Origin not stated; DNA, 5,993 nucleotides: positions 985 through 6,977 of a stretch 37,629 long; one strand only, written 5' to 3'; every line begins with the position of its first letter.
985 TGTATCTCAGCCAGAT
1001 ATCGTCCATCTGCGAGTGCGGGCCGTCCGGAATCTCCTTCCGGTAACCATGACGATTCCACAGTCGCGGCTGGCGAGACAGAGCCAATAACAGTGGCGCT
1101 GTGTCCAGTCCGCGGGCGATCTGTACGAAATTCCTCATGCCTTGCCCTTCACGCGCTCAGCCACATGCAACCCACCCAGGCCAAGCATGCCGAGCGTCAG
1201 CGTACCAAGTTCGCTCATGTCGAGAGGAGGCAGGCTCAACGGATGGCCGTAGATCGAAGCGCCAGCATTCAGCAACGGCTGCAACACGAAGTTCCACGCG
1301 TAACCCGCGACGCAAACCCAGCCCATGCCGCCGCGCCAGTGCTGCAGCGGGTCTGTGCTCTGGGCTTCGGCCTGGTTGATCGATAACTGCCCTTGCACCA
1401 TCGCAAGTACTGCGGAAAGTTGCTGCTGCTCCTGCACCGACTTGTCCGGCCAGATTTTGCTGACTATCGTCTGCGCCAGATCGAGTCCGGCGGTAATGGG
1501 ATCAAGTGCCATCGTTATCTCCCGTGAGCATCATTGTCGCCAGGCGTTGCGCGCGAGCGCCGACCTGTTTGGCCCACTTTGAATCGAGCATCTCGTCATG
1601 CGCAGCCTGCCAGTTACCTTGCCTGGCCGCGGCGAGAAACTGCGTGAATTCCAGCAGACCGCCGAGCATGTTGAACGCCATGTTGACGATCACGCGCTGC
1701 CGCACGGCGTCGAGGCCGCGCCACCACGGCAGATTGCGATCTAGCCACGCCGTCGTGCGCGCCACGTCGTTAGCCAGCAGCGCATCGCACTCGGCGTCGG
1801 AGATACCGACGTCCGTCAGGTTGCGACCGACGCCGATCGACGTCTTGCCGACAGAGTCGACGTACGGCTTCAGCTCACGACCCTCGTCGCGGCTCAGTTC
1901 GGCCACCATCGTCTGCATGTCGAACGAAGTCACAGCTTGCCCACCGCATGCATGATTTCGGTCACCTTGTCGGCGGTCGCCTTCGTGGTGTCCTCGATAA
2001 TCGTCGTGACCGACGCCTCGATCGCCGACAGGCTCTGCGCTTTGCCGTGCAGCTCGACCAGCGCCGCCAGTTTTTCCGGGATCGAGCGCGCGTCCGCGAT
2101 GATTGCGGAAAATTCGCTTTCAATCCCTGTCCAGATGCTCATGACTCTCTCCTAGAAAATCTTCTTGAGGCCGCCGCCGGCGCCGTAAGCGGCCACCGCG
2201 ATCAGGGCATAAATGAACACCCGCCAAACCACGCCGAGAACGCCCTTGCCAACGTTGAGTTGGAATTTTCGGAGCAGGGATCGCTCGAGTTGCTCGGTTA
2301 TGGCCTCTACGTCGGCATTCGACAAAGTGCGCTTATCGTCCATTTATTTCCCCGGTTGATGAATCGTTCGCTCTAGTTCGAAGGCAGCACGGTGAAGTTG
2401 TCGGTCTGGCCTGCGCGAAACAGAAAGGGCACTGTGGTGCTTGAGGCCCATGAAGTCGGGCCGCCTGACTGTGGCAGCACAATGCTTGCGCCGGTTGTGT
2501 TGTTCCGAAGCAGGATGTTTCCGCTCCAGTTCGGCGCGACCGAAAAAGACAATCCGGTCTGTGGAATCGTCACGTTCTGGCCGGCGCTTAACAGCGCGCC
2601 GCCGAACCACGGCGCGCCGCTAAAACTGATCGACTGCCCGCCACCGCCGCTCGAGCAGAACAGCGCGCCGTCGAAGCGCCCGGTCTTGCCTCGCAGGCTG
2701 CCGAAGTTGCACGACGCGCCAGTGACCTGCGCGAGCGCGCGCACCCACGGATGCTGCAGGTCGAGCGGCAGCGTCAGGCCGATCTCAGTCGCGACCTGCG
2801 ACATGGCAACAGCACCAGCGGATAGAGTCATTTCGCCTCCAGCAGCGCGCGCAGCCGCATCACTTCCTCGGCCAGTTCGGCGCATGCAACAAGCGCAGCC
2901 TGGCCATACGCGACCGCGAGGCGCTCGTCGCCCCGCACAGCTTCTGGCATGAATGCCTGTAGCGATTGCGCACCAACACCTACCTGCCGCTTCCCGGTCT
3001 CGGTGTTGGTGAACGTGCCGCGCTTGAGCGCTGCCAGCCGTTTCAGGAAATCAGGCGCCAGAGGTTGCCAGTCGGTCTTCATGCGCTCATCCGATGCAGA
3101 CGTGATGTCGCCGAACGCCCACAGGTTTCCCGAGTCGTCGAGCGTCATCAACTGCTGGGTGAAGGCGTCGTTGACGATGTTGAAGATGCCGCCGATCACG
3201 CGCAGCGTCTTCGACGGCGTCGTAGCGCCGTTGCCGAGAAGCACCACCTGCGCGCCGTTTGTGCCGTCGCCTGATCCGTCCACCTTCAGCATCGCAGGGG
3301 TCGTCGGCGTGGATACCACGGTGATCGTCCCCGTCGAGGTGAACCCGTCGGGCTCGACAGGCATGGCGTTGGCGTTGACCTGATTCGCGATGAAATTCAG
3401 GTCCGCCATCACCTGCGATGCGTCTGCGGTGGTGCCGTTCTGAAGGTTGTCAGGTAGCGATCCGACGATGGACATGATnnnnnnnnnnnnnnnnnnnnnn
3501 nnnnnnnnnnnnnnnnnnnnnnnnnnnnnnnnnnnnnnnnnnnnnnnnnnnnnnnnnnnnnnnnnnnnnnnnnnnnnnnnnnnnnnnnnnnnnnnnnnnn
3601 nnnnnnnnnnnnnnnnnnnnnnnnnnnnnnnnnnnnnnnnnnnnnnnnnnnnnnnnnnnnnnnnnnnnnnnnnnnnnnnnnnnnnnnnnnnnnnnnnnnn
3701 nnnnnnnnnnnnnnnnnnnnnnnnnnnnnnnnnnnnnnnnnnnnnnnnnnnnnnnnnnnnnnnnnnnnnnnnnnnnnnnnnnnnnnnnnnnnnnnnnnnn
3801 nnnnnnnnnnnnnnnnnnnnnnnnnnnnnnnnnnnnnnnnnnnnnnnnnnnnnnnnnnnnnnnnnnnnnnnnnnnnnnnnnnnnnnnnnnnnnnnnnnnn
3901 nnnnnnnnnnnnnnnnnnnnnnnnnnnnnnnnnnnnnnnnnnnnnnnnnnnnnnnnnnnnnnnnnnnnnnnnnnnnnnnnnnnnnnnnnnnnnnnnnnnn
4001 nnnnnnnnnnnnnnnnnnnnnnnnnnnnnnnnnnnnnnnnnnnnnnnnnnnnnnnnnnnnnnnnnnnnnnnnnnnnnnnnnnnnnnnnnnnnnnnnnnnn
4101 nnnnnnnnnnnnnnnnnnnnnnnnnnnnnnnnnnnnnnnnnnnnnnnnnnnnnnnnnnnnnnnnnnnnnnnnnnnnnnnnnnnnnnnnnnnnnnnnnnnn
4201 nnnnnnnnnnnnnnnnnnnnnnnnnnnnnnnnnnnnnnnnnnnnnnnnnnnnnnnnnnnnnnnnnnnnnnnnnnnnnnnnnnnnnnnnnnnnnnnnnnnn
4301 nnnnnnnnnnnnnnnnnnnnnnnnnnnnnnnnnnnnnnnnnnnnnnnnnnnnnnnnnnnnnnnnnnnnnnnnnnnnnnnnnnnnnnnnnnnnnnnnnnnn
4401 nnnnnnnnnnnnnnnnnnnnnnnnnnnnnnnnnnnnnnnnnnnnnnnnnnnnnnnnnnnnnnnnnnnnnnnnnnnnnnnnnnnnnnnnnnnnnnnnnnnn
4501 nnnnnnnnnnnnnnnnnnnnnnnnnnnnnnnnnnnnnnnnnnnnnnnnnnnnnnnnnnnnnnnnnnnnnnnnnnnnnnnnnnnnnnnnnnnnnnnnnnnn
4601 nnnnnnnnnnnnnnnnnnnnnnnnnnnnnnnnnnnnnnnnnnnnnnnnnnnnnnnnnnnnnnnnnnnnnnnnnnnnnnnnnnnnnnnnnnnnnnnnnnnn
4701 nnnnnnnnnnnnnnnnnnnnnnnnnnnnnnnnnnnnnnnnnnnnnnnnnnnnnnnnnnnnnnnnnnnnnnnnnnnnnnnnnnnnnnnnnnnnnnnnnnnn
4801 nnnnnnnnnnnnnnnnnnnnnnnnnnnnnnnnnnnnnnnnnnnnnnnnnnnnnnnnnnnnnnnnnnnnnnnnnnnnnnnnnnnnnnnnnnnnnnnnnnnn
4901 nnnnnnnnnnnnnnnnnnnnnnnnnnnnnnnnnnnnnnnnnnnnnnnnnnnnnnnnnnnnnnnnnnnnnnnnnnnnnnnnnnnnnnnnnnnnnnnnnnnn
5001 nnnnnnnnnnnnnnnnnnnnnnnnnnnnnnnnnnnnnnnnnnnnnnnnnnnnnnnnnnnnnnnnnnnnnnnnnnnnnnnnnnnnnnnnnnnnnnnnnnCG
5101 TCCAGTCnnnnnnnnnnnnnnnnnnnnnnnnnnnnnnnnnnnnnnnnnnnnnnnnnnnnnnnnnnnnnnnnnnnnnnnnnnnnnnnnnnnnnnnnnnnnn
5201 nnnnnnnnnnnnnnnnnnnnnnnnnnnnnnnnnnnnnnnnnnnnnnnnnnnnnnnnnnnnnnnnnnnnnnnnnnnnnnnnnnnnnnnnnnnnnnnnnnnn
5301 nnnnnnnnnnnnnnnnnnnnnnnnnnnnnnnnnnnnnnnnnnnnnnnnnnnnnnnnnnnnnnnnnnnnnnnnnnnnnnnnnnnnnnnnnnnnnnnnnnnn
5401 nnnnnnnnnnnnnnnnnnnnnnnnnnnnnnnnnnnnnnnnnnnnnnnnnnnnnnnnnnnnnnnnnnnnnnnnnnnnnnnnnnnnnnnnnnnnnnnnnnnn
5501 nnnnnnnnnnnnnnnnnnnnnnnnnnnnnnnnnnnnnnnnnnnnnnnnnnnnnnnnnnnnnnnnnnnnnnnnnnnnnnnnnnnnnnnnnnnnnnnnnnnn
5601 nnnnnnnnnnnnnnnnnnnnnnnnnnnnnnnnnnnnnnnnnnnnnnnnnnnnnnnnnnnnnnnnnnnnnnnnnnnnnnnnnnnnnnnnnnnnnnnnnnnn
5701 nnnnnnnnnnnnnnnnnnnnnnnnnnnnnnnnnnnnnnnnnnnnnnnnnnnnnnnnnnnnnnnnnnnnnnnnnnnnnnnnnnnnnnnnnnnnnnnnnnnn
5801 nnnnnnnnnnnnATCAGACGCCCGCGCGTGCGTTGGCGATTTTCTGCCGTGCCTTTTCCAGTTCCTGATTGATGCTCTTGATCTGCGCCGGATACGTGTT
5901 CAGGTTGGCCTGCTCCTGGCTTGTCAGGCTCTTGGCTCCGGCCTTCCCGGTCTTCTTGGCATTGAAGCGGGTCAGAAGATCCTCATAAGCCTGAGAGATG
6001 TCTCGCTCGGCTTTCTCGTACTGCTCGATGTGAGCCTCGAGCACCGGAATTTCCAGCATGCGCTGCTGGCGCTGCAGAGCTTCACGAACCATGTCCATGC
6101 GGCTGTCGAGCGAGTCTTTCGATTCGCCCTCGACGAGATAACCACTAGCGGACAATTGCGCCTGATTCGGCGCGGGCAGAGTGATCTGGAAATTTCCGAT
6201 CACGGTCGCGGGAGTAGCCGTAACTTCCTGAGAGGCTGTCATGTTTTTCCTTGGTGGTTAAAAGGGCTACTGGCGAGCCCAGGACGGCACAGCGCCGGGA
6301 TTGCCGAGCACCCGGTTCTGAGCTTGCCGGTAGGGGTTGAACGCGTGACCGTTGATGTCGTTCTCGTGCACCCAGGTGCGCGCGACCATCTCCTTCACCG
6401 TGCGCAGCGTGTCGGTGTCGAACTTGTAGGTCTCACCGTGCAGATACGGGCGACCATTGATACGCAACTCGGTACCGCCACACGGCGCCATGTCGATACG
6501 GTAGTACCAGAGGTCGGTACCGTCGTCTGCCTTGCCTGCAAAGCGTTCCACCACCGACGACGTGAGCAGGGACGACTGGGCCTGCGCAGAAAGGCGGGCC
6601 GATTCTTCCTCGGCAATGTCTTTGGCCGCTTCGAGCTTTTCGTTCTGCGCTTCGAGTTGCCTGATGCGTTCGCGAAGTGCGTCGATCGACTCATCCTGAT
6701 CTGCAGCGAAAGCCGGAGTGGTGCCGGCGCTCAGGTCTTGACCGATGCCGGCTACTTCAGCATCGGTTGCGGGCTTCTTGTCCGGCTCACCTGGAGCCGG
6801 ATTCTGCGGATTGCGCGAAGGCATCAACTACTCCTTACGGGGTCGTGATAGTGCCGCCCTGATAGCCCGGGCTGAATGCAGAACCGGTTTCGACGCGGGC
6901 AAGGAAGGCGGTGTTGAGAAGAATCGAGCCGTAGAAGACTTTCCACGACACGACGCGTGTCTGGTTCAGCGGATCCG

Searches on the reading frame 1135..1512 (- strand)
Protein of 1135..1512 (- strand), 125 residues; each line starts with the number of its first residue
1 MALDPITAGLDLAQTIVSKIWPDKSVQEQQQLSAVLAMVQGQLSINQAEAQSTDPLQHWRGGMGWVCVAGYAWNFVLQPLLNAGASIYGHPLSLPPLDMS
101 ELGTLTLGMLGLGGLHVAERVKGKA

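Call 53: search_protein_families(library=pfam, proteins=[window:1135-1512:-], max_evalue=0.001)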
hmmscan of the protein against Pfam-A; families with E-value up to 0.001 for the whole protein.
window:1135-1512:- (125 aa): 1 family
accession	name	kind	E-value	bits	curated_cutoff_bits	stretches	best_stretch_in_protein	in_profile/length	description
PF11351.13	GTA_holin_3TM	-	1.8e-13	51.5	24.8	1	9-115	3-118/123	Holin of 3TMs, for gene-transfer release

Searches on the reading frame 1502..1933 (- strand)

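Call 53: search_protein_families(library=pfam, proteins=[window:1502-1933:-], max_evalue=0.001)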
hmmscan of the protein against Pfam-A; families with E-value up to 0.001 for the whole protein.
window:1502-1933:- (143 aa): 1 family
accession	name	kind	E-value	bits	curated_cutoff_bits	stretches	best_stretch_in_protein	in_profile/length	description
PF00959.24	Phage_lysozyme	-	2.4e-10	41.2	22.3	1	16-129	3-116/125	Phage lysozyme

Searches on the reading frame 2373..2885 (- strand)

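Call 53: search_protein_families(library=pfam, proteins=[window:2373-2885:-], max_evalue=0.001)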
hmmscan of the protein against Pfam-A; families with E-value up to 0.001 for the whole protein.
window:2373-2885:- (170 aa): 0 families

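Call 56: search_protein_families(library=phrogs, proteins=[window:2373-2885:-], max_evalue=0.001)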
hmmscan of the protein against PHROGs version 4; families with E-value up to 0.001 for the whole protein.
window:2373-2885:- (170 aa): 1 family
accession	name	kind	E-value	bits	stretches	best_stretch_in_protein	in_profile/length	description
phrog_33454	-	unknown function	1.6e-05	26.2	1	40-168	26-164/167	-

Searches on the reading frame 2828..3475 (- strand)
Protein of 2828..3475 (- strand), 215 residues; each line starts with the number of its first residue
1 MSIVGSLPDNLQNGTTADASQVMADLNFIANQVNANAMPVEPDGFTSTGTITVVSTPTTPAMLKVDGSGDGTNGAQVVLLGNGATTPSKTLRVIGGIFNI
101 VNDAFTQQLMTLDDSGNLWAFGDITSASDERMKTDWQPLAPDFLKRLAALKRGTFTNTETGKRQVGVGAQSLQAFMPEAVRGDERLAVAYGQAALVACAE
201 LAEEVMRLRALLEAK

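Call 53: search_protein_families(library=pfam, proteins=[window:2828-3475:-], max_evalue=0.001)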
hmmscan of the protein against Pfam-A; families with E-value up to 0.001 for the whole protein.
window:2828-3475:- (215 aa): 1 family
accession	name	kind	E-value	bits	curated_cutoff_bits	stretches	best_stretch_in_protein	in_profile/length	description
PF13884.11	Peptidase_S74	-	8.2e-09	36.1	22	1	128-181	1-58/58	Chaperone of endosialidase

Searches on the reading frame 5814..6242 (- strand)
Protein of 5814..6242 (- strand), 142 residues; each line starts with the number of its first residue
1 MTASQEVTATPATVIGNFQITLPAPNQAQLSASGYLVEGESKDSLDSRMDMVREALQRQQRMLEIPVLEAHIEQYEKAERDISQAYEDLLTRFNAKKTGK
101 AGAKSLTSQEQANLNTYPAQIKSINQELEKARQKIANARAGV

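Call 3: search_protein_families(library=pfam, proteins=[window:5814-6242:-], max_evalue=0.1)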
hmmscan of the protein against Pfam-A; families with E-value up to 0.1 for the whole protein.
window:5814-6242:- (142 aa): 11 families
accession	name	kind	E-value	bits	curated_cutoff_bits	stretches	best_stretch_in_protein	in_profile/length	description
PF20769.2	YPEB_N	-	0.00047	20.5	27.3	1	36-139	35-131/136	YpeB N-terminal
PF11559.13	ADIP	-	0.0019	18.8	34.3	1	34-140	26-129/151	Afadin- and alpha -actinin-Binding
PF12916.12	DUF3834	-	0.016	14.9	22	1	82-137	127-181/202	Protein of unknown function (DUF3834)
PF24079.1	UBR4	-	0.018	15.8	27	1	44-140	31-116/125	E3 ubiquitin-protein ligase UBR4-like domain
PF14703.12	PHM7_cyt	-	0.03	15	27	1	67-138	43-120/174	Cytosolic domain of 10TM putative phosphate transporter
PF10498.14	IFT57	-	0.042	13.3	40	1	43-136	232-320/360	Intra-flagellar transport protein 57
PF20216.3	DUF6576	-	0.053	14.1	27.3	0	97-117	24-44/47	Family of unknown function (DUF6576)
PF13767.11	DUF4168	-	0.07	14.6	25.8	0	70-137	3-69/95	Domain of unknown function (DUF4168)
PF10234.14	Cluap1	-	0.075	12.9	25.8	1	41-98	194-253/268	Clusterin-associated protein-1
PF05615.18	THOC7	-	0.085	13.6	28.7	0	76-139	37-100/136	Tho complex subunit 7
PF16326.10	ABC_tran_CTD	-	0.097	13.3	32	0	106-138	2-34/69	ABC transporter C-terminal domain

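Call 4: search_protein_families(library=phrogs, proteins=[window:5814-6242:-], max_evalue=0.01)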
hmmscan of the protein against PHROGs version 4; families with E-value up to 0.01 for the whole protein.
window:5814-6242:- (142 aa): 0 families

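Call 71: search_protein_families(library=ncbifam, proteins=[window:5814-6242:-], max_evalue=0.01)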
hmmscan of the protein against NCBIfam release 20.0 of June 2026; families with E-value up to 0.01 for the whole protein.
window:5814-6242:- (142 aa): 5 families
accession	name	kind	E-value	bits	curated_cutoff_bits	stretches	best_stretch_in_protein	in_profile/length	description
TIGR02889.1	spore_YpeB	equivalog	0.00044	19.4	303.55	1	33-138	56-154/435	germination protein YpeB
NF002244.0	PRK01156.1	equivalog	0.0051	14.9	847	1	47-135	183-265/895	DNA double-strand break repair ATPase Rad50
NF049873.2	cytotoxin_MakE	exception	0.0067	15.4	360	1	56-140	103-184/352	alpha-pore-forming cytotoxin subunit MakE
TIGR02168.1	SMC_prok_B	equivalog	0.0083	13.9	567.35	1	54-138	845-929/1181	chromosome segregation protein SMC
NF041035.1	Rad50_Halo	equivalog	0.0097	14.3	1000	0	39-139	348-446/883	DNA double-strand break repair ATPase Rad50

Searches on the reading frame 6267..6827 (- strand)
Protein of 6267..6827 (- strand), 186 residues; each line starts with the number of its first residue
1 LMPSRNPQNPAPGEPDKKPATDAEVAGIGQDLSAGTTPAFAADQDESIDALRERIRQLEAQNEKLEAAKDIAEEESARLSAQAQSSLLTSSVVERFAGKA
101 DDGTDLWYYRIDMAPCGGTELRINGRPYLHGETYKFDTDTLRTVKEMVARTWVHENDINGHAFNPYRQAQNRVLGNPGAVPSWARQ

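Call 3: search_protein_families(library=pfam, proteins=[window:6267-6827:-], max_evalue=0.1)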
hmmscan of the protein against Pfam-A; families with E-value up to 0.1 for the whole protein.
window:6267-6827:- (186 aa): 4 families
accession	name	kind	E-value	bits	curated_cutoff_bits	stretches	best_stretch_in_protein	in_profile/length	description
PF13600.11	DUF4140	-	0.0029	18.5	27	1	41-77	61-96/98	N-terminal domain of unknown function (DUF4140)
PF10506.14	USHBP1_PDZ-bd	-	0.012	16.2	24.5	1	51-82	2-33/65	Harmonin-binding protein USHBP1, PDZ-binding domain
PF20492.3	ERM_helical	-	0.013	16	40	1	43-85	31-73/120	Ezrin/radixin/moesin, alpha-helical domain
PF02507.20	PSI_PsaF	-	0.092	13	27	0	27-89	20-82/172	Photosystem I reaction centre subunit III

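Call 4: search_protein_families(library=phrogs, proteins=[window:6267-6827:-], max_evalue=0.01)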
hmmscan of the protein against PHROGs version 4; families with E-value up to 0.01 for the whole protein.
window:6267-6827:- (186 aa): 0 families

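Call 71: search_protein_families(library=ncbifam, proteins=[window:6267-6827:-], max_evalue=0.01)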
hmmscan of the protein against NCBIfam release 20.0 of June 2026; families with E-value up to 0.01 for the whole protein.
window:6267-6827:- (186 aa): 0 families
